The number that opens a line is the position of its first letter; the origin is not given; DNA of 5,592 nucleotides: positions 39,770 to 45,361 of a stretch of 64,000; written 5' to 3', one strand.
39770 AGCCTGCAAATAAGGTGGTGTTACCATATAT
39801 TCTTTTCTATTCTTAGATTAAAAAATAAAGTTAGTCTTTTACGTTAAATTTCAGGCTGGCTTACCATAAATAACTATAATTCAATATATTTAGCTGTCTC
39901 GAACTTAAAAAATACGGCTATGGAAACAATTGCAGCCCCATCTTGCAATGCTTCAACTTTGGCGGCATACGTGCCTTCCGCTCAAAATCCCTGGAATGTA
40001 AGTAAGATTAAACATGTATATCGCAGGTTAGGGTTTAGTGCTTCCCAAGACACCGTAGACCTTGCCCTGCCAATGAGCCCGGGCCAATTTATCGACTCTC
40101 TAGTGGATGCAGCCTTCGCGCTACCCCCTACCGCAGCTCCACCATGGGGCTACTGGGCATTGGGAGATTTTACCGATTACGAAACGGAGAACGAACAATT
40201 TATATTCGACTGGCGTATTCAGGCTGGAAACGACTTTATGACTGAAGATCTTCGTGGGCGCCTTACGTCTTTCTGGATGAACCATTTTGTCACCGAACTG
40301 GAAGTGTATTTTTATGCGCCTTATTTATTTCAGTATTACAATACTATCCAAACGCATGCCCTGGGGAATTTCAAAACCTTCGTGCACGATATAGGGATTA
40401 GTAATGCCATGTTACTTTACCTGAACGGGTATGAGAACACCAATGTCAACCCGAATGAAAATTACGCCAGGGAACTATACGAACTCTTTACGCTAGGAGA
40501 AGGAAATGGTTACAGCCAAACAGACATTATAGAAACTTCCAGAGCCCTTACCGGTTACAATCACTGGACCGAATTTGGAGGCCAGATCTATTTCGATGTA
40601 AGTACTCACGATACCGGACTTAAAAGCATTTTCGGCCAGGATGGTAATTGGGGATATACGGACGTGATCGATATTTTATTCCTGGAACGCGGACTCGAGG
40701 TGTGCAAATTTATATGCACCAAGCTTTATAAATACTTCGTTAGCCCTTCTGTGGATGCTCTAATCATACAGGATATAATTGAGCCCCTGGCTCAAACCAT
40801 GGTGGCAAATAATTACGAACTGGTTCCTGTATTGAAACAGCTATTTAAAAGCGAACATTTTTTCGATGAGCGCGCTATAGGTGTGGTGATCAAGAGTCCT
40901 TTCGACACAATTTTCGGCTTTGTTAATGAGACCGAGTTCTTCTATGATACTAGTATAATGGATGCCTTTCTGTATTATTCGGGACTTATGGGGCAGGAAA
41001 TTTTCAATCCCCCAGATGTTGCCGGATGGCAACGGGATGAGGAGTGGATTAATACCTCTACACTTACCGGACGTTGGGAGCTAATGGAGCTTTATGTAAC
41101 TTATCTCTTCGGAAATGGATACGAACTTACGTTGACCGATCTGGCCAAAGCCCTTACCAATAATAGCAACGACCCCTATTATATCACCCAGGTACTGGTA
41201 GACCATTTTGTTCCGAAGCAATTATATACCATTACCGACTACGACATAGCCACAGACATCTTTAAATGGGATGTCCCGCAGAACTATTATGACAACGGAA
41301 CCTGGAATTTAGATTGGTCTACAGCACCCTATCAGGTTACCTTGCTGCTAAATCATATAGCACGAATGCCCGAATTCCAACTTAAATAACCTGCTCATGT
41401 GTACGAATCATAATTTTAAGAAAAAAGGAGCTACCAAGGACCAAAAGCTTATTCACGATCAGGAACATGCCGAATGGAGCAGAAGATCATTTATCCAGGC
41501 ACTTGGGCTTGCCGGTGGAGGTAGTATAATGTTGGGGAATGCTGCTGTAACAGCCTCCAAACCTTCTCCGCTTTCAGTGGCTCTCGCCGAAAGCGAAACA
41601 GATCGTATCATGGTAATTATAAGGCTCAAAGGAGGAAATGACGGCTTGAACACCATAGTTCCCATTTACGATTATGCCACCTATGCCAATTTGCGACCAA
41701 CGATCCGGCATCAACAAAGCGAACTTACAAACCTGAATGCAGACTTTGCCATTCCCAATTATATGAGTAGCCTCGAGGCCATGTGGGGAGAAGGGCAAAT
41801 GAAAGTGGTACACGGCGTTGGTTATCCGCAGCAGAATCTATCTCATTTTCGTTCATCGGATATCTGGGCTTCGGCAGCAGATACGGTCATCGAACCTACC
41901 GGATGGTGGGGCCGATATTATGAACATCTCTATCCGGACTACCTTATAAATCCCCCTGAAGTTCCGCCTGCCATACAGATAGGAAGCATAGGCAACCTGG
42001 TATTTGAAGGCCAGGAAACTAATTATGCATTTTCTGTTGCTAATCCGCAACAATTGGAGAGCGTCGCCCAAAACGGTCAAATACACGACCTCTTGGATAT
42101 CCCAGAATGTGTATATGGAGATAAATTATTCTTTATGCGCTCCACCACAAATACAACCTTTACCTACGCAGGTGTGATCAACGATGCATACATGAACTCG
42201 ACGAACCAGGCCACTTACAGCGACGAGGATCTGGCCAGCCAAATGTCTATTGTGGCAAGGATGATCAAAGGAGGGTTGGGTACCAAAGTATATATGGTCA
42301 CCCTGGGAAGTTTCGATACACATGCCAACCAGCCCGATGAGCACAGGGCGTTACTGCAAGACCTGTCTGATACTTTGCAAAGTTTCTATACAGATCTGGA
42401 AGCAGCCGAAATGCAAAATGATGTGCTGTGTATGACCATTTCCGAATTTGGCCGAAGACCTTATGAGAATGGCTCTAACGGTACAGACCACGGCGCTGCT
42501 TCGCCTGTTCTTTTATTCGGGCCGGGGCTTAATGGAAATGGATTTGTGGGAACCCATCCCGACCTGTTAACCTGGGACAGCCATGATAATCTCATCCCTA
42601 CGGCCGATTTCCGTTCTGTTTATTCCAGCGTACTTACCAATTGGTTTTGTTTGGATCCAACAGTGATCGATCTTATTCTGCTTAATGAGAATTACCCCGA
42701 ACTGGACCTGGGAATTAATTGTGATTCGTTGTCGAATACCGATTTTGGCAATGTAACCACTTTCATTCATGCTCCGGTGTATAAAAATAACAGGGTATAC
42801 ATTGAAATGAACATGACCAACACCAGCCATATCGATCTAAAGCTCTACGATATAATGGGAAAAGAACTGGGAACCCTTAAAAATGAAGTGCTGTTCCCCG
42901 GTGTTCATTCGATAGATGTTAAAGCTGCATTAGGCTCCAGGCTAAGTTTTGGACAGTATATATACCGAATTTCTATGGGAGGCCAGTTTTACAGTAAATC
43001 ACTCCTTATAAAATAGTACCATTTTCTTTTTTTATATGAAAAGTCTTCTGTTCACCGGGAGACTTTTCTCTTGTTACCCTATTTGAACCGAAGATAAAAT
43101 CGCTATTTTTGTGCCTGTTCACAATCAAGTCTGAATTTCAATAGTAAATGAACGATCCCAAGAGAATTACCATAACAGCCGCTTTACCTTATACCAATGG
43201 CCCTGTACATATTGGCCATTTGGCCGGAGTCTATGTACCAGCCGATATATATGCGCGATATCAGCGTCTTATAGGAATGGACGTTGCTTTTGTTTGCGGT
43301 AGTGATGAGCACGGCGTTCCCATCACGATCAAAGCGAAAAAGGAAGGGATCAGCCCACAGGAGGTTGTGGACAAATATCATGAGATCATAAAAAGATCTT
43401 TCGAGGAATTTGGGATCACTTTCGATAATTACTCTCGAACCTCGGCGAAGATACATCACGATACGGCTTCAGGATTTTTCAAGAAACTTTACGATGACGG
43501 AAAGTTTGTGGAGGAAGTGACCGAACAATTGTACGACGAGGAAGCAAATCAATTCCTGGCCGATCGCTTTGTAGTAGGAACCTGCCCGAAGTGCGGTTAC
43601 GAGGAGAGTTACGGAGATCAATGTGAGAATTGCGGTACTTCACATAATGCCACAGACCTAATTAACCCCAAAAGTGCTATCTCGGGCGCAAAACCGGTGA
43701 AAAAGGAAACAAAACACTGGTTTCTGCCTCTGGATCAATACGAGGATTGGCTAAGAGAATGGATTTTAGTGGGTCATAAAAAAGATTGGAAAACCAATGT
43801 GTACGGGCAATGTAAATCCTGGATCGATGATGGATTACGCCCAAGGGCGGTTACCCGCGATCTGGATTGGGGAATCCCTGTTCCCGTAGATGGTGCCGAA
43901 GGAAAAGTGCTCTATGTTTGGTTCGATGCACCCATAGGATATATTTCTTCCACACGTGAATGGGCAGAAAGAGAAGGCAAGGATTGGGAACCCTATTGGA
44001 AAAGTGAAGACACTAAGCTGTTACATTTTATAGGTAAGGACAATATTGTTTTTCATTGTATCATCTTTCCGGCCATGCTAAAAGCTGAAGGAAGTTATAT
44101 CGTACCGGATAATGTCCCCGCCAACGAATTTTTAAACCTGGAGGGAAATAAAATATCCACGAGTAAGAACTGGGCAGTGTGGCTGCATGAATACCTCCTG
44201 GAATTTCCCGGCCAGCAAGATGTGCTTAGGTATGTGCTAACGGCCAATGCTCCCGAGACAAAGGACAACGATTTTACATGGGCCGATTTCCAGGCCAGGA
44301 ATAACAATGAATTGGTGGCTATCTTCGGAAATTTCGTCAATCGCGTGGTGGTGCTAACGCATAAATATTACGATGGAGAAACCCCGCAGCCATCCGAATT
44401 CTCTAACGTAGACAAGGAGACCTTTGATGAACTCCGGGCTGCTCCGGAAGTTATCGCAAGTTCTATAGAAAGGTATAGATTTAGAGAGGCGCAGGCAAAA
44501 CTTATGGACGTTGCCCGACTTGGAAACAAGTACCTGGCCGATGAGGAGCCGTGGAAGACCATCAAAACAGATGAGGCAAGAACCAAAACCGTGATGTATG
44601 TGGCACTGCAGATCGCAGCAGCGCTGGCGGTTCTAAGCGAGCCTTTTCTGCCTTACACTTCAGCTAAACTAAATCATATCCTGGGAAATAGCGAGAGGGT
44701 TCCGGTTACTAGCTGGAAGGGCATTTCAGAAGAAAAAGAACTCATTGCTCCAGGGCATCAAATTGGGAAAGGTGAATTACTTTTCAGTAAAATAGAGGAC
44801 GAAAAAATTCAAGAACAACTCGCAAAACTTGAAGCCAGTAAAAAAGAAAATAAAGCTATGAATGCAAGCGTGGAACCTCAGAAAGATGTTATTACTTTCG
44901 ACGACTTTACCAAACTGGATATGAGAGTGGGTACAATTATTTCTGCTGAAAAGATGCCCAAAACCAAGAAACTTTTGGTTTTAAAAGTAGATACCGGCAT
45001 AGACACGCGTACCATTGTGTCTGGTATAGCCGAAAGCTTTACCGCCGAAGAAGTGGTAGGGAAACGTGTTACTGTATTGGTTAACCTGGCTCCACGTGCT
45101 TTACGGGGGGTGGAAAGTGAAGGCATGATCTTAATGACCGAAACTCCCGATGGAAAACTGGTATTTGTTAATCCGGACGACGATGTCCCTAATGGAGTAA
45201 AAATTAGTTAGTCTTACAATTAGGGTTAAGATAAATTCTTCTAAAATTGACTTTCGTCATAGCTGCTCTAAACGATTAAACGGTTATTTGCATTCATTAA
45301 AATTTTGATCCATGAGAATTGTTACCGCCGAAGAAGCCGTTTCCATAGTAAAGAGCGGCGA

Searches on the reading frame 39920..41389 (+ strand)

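Call 5: search_protein_families(library=pfam, proteins=[window:39920-41389:+], max_evalue=0.01)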
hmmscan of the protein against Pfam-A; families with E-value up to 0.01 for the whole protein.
window:39920-41389:+ (489 aa): 1 family
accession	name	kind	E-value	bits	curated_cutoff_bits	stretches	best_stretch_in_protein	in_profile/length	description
PF08811.16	DUF1800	-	6.2e-87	292.9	26.1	1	32-488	1-419/419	Protein of unknown function (DUF1800)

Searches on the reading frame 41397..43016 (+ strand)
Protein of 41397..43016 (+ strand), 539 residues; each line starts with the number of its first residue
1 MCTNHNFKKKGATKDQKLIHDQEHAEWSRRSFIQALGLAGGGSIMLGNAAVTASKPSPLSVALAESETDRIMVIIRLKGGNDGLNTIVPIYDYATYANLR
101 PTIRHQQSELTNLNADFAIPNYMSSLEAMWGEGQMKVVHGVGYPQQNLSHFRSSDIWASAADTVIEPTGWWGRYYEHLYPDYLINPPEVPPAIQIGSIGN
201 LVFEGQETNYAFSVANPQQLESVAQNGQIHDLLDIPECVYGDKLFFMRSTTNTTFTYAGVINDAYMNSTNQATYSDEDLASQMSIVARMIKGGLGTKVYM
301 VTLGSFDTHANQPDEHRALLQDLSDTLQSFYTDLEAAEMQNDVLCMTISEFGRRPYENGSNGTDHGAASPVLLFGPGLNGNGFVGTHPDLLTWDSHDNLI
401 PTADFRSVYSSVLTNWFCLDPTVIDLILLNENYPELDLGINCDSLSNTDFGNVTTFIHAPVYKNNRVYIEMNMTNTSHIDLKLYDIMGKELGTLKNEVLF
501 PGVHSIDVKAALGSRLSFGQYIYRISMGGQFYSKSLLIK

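Call 5: search_protein_families(library=pfam, proteins=[window:41397-43016:+], max_evalue=0.01)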
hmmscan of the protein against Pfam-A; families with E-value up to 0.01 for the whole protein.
window:41397-43016:+ (539 aa): 1 family
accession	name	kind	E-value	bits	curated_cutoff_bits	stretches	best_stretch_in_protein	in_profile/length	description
PF07394.17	DUF1501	-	9.5e-25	88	27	1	265-390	219-339/390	Protein of unknown function (DUF1501)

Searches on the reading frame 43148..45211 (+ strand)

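Call 5: search_protein_families(library=pfam, proteins=[window:43148-45211:+], max_evalue=0.01)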
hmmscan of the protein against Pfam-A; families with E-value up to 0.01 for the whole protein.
window:43148-45211:+ (687 aa): 6 families
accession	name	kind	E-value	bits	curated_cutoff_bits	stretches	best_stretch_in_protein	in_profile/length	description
PF09334.17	tRNA-synt_1g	-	1.6e-159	531.3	20.1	1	8-400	2-390/391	tRNA synthetases class I (M)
PF01588.26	tRNA_bind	-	2.3e-26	92.2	27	1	592-684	1-95/96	Putative tRNA binding domain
PF19303.5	Anticodon_3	-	3.5e-21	76.1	23.5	1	413-562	2-148/152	Anticodon binding domain of methionyl tRNA ligase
PF00133.28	tRNA-synt_1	-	1.3e-13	50.9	22.7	1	6-247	24-245/414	tRNA synthetases class I (I, L, M and V)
PF08264.19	Anticodon_1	-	2.5e-08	34.4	25.1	1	423-531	2-111/148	Anticodon-binding domain of tRNA ligase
PF01406.26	tRNA-synt_1e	-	0.00054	19.8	27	0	16-118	19-119/301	tRNA synthetases class I (C) catalytic domain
